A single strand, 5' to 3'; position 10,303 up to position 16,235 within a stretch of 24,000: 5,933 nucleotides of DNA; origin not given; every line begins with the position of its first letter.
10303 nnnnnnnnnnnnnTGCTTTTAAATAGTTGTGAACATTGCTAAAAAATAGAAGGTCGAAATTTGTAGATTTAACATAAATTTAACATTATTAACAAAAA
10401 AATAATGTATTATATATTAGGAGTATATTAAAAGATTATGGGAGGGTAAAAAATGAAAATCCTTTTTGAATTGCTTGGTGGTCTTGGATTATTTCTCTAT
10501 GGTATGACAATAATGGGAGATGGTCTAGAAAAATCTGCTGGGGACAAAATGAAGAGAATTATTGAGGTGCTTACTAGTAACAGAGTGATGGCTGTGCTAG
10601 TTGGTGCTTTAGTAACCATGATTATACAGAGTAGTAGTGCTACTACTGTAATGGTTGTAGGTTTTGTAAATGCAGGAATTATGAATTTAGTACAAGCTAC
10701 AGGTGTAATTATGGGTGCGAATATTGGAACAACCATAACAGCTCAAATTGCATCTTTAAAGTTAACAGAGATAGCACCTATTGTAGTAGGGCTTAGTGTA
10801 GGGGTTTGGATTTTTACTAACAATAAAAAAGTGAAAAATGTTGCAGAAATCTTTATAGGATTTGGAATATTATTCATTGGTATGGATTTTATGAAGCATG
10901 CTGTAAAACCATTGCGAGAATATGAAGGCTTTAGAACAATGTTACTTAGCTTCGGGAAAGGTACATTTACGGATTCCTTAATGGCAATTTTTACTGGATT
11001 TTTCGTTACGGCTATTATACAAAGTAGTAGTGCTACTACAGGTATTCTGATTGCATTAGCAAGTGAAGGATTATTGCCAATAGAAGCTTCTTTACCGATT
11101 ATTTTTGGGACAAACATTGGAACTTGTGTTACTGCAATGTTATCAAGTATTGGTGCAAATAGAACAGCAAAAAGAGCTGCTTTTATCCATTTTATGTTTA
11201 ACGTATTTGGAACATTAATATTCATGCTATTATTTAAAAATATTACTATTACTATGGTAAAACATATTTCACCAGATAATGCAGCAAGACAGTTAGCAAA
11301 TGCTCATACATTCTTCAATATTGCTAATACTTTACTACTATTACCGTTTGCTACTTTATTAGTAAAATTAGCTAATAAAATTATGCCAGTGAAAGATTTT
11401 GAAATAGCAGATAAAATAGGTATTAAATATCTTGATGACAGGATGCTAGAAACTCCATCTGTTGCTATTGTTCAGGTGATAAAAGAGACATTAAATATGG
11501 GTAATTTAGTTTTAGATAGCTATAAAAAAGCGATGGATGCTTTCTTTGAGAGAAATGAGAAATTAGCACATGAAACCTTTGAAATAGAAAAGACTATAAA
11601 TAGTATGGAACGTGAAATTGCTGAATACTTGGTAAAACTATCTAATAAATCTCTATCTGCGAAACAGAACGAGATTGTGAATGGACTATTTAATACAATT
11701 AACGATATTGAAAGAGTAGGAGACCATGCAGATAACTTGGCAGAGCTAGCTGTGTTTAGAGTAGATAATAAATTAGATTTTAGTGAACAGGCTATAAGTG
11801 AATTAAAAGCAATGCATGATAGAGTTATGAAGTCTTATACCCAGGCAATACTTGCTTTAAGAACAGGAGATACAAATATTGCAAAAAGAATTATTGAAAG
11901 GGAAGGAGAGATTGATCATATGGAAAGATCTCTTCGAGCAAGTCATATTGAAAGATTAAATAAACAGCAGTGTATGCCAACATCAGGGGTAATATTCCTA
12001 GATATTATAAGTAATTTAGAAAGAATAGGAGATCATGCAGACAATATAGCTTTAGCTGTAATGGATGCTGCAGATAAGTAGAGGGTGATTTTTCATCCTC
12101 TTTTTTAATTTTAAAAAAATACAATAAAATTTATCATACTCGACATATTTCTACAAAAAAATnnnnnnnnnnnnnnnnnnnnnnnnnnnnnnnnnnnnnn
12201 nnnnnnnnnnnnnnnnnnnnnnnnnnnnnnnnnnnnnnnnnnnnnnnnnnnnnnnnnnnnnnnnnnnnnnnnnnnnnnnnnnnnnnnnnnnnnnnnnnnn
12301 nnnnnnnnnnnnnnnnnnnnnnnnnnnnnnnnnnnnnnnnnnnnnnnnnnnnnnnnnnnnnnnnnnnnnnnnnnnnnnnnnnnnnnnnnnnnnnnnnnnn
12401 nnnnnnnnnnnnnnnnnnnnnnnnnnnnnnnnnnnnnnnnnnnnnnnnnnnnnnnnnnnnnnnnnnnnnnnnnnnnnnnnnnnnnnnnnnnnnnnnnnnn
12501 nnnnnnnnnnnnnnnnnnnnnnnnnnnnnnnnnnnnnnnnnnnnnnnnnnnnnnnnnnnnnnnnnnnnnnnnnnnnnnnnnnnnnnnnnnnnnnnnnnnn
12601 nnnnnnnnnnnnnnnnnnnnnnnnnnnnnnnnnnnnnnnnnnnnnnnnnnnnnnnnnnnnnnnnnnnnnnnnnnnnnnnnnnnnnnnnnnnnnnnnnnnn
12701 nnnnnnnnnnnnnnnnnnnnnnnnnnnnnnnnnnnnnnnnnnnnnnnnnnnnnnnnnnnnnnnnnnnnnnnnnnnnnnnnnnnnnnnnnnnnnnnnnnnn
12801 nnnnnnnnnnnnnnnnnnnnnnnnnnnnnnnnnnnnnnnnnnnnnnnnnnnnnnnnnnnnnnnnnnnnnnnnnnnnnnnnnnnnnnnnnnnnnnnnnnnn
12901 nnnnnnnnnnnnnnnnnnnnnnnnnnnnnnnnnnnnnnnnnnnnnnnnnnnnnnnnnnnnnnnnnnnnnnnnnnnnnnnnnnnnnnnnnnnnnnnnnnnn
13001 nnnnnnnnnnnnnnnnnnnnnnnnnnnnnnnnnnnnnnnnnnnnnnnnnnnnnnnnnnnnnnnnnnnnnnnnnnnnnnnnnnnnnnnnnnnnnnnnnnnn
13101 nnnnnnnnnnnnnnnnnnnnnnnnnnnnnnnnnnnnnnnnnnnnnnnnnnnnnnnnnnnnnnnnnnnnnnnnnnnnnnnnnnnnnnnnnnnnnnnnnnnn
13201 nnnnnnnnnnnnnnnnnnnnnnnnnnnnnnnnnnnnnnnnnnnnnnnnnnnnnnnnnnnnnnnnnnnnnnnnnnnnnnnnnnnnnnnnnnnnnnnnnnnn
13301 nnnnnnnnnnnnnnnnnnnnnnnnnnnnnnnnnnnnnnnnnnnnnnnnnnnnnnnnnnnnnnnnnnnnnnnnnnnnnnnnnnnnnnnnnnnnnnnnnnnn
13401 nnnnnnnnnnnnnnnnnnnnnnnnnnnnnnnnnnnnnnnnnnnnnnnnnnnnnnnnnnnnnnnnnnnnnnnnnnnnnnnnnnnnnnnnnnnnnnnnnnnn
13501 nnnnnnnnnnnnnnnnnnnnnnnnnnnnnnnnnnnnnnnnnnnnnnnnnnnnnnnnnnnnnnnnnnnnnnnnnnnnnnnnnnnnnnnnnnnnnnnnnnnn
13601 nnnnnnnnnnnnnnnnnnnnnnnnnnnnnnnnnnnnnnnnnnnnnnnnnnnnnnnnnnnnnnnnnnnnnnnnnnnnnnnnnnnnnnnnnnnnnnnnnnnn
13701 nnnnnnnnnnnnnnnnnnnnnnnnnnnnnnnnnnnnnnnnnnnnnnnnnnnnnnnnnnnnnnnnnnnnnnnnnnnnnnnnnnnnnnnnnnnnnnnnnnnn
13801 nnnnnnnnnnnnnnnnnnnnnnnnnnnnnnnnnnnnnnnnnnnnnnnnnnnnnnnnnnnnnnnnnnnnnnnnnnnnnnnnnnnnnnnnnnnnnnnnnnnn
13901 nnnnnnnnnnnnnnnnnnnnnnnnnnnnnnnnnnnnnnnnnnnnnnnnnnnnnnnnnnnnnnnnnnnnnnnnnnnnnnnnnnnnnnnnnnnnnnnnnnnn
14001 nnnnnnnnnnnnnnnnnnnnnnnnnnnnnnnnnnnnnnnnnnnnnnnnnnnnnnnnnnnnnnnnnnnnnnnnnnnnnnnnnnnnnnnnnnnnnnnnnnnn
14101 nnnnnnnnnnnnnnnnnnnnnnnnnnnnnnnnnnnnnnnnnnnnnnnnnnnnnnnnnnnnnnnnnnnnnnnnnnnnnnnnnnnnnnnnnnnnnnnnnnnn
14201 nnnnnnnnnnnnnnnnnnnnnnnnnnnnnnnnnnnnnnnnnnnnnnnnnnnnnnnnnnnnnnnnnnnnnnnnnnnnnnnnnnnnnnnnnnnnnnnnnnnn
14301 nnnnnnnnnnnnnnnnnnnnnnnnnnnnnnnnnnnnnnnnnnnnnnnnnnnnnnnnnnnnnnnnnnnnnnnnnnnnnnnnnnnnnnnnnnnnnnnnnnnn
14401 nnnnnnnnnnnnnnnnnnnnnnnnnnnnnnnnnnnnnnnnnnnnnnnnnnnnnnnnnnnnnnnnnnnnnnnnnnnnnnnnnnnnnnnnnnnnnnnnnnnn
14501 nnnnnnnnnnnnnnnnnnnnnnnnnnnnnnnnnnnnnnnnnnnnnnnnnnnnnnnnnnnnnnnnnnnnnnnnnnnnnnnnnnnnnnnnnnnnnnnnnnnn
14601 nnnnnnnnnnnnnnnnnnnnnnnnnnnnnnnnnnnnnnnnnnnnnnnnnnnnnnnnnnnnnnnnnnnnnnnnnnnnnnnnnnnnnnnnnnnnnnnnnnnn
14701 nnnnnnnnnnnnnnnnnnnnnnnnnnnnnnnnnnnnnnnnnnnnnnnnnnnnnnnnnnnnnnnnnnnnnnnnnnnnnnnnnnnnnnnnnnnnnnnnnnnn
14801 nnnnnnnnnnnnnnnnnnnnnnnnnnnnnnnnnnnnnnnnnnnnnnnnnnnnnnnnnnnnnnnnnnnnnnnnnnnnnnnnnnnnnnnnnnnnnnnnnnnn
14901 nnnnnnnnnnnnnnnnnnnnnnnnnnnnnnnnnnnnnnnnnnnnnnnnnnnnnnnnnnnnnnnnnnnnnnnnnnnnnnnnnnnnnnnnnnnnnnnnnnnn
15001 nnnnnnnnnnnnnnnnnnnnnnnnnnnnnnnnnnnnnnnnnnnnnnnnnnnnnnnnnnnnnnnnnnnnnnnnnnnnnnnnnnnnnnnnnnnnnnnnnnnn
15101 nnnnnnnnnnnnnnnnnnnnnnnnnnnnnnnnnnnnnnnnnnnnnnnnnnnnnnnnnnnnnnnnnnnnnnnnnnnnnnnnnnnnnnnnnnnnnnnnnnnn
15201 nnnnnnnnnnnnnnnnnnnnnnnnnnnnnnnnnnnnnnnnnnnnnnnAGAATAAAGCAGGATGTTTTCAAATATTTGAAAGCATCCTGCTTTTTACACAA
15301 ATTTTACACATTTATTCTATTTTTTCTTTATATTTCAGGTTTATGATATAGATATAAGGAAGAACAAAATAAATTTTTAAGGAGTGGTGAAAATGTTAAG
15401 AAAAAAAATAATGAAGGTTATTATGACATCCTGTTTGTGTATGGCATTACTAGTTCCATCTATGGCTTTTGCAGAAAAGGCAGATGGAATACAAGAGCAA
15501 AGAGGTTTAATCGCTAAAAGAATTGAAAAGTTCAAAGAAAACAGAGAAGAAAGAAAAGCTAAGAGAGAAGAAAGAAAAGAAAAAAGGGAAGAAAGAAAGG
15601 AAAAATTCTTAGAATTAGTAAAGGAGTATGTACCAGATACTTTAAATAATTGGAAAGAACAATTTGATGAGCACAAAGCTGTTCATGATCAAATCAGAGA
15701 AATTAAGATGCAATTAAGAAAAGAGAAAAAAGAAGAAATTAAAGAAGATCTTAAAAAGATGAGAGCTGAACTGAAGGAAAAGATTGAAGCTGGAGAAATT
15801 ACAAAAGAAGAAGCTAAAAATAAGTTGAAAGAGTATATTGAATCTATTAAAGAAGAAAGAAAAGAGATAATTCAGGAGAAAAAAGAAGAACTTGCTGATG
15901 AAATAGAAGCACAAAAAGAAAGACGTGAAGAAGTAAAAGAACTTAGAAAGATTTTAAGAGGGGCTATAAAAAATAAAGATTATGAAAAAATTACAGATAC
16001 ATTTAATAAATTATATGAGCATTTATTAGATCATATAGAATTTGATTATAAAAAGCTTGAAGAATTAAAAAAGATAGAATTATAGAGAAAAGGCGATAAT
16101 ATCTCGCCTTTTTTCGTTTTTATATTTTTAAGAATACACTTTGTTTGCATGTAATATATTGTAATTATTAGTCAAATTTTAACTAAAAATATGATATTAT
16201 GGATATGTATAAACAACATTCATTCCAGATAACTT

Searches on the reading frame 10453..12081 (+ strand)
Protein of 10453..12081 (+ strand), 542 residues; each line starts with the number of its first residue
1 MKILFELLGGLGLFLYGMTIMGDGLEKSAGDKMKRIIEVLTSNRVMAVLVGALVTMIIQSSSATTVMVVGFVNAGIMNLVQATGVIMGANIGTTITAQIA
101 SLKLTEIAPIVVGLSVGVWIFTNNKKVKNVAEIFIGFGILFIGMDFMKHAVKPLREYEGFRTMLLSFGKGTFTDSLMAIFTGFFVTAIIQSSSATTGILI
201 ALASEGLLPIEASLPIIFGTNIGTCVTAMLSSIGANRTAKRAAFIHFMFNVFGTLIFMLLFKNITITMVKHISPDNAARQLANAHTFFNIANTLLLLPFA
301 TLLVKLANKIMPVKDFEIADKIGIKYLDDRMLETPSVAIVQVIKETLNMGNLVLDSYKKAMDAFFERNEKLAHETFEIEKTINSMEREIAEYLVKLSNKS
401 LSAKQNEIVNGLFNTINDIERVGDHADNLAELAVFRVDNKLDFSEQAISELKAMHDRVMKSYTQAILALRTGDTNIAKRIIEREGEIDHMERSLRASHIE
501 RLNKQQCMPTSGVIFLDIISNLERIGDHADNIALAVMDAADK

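Call 9: search_protein_families(library=pfam, proteins=[window:10453-12081:+], max_evalue=0.01)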
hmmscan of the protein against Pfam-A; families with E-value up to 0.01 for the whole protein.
window:10453-12081:+ (542 aa): 2 families
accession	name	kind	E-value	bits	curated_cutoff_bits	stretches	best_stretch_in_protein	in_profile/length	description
PF02690.20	Na_Pi_cotrans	-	4.3e-69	231.3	29.1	2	13-148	1-136/137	Na+/Pi-cotransporter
PF01895.24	PhoU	-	1.7e-36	124.9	23.5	2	452-534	2-87/89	PhoU domain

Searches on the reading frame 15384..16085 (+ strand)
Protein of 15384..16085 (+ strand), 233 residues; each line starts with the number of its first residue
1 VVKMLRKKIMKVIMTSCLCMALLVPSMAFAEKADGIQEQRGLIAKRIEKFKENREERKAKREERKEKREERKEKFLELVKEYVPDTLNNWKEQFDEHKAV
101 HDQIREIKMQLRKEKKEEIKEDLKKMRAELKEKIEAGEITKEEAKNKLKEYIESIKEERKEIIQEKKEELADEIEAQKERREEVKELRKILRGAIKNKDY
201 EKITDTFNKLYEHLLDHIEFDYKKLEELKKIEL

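Call 9: search_protein_families(library=pfam, proteins=[window:15384-16085:+], max_evalue=0.01)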
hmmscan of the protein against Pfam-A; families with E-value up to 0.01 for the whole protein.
window:15384-16085:+ (233 aa): 1 family
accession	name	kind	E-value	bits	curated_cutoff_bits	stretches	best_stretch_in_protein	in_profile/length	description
PF03993.17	DUF349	-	0.0066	17.2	23.9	1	48-108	11-70/75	Domain of Unknown Function (DUF349)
